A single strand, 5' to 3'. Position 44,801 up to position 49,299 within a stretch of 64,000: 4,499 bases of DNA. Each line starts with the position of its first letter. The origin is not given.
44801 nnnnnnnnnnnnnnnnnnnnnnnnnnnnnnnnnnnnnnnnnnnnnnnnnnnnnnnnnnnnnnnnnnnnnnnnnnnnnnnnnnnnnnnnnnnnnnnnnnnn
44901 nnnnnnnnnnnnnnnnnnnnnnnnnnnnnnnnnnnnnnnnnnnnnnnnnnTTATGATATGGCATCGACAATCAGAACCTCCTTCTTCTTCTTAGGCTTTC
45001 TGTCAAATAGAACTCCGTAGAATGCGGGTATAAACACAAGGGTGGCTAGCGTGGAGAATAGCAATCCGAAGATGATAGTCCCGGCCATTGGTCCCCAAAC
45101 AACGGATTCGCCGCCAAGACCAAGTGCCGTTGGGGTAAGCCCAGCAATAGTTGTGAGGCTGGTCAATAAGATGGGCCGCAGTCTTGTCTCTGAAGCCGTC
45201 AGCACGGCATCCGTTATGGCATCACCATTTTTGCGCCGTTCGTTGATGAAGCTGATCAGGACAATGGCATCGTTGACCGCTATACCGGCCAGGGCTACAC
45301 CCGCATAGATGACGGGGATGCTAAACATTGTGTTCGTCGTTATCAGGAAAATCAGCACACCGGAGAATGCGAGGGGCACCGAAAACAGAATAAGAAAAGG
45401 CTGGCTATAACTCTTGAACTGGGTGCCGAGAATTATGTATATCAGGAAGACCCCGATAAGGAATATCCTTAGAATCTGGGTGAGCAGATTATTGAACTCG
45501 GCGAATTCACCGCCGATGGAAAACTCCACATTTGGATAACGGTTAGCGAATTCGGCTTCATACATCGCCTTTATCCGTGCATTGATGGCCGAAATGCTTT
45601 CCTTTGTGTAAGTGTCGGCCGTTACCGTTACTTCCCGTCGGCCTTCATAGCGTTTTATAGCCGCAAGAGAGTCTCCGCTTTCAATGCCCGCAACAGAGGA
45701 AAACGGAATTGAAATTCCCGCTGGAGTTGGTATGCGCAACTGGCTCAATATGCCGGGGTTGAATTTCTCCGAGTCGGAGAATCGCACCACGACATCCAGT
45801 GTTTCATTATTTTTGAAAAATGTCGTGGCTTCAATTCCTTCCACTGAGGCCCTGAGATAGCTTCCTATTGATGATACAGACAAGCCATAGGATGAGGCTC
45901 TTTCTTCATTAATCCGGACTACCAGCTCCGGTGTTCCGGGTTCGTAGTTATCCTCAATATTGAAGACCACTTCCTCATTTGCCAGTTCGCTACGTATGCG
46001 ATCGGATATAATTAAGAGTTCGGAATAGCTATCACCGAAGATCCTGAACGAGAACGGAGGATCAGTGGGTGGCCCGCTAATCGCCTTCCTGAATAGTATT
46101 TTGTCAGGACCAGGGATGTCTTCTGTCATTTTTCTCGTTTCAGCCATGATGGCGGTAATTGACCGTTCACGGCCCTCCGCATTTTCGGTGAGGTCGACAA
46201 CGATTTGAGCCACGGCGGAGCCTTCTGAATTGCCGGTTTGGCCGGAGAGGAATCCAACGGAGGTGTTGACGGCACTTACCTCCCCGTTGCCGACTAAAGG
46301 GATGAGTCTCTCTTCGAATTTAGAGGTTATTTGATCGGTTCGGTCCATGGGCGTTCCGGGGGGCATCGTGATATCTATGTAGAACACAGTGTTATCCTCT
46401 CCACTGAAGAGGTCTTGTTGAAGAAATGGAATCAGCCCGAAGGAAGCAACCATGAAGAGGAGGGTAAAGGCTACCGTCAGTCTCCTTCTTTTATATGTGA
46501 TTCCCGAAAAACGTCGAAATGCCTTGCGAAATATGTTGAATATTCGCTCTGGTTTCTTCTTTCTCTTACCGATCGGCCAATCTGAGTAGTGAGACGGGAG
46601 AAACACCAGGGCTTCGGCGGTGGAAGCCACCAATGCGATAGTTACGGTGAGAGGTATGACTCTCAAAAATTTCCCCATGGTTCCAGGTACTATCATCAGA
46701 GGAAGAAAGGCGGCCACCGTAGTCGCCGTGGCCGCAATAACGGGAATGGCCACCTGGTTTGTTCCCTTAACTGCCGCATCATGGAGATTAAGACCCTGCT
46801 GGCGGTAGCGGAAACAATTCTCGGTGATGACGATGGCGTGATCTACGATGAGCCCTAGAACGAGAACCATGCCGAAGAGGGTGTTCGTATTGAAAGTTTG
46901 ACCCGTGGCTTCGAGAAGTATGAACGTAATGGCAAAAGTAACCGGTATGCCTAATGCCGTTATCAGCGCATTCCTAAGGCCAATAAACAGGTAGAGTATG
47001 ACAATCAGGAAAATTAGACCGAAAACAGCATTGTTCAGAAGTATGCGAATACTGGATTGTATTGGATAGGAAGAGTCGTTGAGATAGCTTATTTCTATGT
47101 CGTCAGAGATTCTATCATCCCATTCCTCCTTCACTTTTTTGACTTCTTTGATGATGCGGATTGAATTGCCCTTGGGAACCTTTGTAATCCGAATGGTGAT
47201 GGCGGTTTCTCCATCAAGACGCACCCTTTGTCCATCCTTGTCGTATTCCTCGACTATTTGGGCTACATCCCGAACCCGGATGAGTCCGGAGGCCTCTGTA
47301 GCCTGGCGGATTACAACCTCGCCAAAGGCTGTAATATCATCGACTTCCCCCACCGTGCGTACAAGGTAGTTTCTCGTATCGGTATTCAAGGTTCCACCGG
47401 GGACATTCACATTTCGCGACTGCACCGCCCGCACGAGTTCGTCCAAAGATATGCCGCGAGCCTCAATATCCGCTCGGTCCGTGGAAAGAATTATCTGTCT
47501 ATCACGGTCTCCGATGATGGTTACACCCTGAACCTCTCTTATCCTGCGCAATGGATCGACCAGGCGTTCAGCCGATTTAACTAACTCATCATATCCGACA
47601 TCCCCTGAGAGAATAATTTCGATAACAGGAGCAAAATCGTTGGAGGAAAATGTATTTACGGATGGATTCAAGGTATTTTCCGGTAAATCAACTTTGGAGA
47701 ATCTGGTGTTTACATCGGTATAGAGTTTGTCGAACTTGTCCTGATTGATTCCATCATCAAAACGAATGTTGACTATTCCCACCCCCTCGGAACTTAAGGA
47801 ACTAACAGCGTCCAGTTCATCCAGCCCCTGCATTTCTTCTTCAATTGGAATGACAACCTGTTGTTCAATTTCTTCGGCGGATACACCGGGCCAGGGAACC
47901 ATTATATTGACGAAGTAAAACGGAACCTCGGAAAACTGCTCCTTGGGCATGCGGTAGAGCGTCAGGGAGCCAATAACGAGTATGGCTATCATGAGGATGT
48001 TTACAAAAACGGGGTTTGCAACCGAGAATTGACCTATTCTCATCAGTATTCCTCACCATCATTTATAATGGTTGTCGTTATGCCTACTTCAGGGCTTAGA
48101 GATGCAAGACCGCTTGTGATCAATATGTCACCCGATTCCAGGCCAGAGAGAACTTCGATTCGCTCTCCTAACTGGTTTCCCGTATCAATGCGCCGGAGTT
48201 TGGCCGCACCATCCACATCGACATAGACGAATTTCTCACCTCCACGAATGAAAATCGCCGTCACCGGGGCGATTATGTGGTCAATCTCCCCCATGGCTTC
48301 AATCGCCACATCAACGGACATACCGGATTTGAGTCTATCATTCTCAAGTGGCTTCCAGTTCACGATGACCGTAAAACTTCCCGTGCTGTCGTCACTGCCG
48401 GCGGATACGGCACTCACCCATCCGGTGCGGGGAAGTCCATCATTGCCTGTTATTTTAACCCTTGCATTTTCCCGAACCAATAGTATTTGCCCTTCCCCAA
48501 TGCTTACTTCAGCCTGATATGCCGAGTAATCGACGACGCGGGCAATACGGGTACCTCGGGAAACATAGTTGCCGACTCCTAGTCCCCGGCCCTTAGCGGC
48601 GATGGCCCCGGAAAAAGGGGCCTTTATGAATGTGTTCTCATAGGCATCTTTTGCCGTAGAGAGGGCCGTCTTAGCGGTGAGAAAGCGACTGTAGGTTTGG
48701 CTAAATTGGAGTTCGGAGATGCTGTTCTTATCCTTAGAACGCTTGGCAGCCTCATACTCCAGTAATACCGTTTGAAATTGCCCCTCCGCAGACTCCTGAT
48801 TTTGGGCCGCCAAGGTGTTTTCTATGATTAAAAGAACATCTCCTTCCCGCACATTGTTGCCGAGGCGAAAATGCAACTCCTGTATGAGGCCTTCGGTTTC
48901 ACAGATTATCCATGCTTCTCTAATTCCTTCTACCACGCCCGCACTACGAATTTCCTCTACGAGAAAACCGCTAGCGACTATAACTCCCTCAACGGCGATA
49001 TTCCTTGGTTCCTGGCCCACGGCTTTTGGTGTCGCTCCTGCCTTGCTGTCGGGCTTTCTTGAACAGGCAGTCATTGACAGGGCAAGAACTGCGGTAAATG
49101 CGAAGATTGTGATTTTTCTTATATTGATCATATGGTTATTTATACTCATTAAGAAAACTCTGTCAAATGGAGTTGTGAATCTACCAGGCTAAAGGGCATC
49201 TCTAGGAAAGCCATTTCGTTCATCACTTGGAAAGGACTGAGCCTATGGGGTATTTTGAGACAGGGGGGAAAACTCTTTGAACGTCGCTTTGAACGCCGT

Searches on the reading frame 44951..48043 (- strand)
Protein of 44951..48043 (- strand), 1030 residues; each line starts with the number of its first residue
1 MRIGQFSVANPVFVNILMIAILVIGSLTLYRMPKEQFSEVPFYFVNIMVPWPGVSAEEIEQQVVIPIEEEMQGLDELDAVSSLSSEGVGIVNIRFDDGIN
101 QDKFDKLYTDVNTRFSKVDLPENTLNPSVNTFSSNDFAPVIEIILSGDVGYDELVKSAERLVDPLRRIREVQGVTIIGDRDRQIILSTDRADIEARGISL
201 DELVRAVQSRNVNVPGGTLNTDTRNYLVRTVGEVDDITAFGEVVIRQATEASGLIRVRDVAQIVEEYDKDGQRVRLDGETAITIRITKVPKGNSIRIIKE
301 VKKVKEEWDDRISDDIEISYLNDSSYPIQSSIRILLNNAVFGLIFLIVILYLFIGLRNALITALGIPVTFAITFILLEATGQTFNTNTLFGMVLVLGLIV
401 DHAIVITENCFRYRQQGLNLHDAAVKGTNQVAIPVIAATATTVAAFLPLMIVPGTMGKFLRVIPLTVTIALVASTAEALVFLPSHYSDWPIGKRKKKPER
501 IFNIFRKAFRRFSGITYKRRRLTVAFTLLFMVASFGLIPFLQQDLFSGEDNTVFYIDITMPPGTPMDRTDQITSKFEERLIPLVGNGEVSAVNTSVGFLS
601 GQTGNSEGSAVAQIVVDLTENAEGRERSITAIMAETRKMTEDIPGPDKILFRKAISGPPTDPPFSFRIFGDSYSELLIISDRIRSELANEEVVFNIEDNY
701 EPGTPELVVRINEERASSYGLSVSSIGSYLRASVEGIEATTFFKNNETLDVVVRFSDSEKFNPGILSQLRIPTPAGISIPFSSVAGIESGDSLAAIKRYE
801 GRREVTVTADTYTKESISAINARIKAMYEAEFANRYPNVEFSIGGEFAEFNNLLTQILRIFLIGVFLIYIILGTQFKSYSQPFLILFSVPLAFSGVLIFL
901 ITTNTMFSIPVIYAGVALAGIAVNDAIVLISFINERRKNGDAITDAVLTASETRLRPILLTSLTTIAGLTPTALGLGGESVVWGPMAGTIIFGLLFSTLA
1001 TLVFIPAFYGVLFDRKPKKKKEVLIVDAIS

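Call 28: search_protein_families(library=pfam, proteins=[window:44951-48043:-], max_evalue=0.0001)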
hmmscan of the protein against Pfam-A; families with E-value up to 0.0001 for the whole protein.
window:44951-48043:- (1030 aa): 2 families
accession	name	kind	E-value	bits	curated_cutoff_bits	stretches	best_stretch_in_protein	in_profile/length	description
PF00873.25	ACR_tran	-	3.8e-188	627.9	28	1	5-1011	3-1019/1021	AcrB/AcrD/AcrF family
PF03176.21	MMPL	-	2.7e-10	40.2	20.5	1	804-1020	91-313/333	MMPL family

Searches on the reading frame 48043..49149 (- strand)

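Call 28: search_protein_families(library=pfam, proteins=[window:48043-49149:-], max_evalue=0.0001)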
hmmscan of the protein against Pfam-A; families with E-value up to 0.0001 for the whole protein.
window:48043-49149:- (368 aa): 2 families
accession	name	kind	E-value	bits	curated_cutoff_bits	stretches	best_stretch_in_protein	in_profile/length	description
PF13437.12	HlyD_3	-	5.4e-13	50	22.2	1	175-275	2-105/106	HlyD family secretion protein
PF16576.10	HlyD_D23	-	4.7e-09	36.3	30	1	78-277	19-212/214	Barrel-sandwich domain of CusB or HlyD membrane-fusion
